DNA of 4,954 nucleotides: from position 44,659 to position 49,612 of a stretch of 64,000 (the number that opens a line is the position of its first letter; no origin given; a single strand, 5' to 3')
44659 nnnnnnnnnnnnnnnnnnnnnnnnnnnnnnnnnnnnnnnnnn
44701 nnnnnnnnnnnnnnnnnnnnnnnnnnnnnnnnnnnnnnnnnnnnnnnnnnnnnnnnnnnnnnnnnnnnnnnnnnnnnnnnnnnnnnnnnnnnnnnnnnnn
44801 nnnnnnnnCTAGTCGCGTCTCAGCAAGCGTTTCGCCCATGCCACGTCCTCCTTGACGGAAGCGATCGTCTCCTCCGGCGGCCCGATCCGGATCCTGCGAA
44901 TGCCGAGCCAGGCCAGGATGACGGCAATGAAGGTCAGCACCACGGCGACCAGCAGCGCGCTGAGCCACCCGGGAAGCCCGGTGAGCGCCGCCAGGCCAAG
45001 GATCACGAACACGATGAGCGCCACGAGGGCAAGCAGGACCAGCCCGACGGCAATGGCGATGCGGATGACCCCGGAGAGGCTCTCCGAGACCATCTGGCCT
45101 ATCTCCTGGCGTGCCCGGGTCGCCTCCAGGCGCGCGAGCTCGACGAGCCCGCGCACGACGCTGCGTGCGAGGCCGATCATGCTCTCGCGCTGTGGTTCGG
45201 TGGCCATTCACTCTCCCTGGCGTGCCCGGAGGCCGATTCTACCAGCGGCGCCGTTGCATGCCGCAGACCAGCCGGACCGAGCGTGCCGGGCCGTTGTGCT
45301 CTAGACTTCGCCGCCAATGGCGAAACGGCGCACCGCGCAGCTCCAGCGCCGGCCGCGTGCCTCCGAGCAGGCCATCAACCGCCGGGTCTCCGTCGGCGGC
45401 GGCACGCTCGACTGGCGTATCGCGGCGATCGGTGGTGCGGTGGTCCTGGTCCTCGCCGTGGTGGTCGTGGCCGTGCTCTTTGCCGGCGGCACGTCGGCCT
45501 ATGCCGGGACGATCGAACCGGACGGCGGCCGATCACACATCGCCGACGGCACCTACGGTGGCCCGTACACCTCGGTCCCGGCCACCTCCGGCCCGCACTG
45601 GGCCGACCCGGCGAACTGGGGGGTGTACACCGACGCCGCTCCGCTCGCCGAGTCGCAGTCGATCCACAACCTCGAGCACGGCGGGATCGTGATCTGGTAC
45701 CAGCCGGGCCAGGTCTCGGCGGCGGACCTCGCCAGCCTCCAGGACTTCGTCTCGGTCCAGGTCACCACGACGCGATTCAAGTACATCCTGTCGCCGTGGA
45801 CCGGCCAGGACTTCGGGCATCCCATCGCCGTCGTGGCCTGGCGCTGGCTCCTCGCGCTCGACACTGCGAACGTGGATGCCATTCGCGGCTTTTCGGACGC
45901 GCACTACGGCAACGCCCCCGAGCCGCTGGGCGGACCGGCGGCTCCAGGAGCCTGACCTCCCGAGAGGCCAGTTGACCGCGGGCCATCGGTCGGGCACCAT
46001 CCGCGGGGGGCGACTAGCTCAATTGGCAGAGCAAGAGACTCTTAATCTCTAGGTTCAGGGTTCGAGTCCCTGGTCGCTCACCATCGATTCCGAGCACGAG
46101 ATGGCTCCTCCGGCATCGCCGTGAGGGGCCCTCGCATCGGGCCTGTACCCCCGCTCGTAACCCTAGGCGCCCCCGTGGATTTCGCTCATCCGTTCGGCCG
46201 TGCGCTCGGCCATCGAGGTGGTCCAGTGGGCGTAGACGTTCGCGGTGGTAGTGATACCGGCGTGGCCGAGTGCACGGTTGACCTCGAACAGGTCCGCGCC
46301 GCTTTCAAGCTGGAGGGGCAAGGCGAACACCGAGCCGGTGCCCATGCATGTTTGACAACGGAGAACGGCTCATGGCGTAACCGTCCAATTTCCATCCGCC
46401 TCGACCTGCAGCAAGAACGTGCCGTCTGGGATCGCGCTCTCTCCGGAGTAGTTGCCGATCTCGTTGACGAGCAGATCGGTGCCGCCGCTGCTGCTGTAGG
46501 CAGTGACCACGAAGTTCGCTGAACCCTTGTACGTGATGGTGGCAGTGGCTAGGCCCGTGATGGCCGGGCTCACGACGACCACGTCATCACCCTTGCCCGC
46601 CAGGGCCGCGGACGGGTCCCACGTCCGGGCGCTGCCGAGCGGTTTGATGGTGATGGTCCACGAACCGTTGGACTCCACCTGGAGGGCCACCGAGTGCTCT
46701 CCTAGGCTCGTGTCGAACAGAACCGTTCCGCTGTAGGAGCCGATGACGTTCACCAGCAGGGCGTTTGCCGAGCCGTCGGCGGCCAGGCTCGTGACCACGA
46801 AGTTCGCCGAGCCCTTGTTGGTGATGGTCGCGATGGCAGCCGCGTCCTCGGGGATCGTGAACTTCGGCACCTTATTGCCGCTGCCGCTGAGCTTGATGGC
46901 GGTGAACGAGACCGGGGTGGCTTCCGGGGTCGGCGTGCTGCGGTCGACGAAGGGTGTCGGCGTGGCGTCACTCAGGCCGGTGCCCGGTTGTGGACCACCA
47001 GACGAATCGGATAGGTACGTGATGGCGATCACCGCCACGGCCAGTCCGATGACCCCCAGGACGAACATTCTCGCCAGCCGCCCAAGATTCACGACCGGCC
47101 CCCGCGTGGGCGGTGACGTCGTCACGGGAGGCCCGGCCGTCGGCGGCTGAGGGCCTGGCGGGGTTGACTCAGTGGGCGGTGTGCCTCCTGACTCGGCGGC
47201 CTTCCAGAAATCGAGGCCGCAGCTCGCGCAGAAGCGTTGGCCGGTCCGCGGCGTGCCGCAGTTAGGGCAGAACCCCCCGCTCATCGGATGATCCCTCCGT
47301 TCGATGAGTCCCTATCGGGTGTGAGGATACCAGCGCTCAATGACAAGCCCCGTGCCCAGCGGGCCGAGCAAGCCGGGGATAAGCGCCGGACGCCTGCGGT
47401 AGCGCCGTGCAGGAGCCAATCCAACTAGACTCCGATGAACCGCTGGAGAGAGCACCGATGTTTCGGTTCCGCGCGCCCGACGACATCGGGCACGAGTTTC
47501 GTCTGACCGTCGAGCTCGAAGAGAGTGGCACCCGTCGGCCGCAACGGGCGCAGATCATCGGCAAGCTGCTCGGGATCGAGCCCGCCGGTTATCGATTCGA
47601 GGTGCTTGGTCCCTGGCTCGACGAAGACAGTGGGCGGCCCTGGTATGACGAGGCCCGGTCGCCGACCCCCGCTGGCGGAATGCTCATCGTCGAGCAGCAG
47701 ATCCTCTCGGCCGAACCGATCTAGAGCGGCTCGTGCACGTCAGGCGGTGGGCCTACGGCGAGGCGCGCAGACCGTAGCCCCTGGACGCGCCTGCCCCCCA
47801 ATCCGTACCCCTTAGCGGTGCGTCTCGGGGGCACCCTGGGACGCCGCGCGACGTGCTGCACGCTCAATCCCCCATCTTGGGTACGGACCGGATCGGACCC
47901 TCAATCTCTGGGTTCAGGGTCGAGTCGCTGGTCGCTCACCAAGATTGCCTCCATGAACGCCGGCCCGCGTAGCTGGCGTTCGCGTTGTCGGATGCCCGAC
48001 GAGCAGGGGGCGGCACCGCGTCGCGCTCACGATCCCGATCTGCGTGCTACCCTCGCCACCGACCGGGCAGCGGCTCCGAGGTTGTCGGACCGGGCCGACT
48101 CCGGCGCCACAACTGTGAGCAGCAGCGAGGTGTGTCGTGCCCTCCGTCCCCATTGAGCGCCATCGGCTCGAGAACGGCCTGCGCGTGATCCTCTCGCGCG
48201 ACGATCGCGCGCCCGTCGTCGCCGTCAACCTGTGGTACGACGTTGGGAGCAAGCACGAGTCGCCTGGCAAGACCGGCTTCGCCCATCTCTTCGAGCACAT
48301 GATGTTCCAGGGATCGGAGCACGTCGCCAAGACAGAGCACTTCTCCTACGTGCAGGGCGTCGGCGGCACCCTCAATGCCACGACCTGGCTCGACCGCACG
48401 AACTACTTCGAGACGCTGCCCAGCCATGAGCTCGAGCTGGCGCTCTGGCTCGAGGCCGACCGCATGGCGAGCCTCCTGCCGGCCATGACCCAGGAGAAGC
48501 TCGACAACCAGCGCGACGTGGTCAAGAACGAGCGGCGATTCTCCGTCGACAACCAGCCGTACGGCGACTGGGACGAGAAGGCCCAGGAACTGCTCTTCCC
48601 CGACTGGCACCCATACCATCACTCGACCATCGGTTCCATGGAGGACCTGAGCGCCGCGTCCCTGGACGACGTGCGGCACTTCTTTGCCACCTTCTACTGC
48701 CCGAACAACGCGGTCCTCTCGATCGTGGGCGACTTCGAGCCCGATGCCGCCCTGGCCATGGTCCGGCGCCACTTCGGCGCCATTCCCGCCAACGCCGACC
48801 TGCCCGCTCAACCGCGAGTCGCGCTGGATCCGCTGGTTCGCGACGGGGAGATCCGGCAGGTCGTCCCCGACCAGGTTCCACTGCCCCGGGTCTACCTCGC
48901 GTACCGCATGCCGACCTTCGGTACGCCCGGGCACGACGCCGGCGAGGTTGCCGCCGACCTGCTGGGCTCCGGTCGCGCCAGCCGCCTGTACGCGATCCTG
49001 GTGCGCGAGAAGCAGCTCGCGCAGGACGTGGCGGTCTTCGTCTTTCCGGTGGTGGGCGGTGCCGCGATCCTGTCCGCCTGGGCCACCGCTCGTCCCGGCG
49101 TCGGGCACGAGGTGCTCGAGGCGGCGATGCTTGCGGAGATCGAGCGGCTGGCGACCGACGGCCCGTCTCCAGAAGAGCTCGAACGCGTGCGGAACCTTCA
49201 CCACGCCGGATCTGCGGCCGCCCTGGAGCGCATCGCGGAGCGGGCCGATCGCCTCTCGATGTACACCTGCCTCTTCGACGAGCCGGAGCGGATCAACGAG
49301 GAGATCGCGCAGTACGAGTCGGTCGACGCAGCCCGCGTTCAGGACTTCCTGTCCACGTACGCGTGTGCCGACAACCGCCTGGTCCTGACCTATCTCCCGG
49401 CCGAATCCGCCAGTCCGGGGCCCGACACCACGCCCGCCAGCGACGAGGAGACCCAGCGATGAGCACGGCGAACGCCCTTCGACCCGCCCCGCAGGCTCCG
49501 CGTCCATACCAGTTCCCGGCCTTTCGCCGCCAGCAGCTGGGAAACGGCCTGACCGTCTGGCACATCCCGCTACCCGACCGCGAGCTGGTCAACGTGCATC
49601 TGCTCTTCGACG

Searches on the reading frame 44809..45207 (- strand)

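Call 45: search_protein_families(library=pfam, proteins=[window:44809-45207:-], max_evalue=0.0001)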
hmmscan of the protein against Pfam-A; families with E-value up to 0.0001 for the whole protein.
window:44809-45207:- (132 aa): 1 family
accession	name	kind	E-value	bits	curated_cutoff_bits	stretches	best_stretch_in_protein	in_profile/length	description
PF07332.16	Phage_holin_3_6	-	8.6e-21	74.6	28.4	1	13-126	3-116/116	Putative Actinobacterial Holin-X, holin superfamily III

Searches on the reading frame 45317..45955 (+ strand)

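Call 45: search_protein_families(library=pfam, proteins=[window:45317-45955:+], max_evalue=0.0001)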
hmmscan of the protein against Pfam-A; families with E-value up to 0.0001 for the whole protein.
window:45317-45955:+ (212 aa): 1 family
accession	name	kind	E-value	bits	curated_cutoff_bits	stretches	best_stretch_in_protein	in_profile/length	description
PF11303.13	DUF3105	-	7.4e-25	87.9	25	1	84-203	10-124/130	Protein of unknown function (DUF3105)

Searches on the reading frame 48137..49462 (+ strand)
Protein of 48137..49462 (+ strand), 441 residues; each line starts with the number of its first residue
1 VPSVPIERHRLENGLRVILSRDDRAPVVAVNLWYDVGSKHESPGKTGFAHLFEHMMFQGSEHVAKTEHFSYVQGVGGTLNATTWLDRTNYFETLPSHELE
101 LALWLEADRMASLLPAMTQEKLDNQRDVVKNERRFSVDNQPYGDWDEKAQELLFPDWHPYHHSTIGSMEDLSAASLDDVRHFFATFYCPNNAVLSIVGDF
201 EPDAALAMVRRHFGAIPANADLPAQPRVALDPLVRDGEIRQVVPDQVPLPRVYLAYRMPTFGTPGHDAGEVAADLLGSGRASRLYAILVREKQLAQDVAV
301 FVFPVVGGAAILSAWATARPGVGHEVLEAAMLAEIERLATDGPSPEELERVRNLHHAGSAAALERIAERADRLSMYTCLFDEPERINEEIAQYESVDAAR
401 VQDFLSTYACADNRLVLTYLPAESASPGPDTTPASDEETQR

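Call 45: search_protein_families(library=pfam, proteins=[window:48137-49462:+], max_evalue=0.0001)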
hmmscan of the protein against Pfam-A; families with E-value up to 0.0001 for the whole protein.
window:48137-49462:+ (441 aa): 2 families
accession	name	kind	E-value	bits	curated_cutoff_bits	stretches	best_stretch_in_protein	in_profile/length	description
PF05193.26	Peptidase_M16_C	-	6e-34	117.9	23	1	175-353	3-179/181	Peptidase M16 inactive domain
PF00675.25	Peptidase_M16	-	2.8e-21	76.4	22.3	1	16-134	1-117/149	Insulinase (Peptidase family M16)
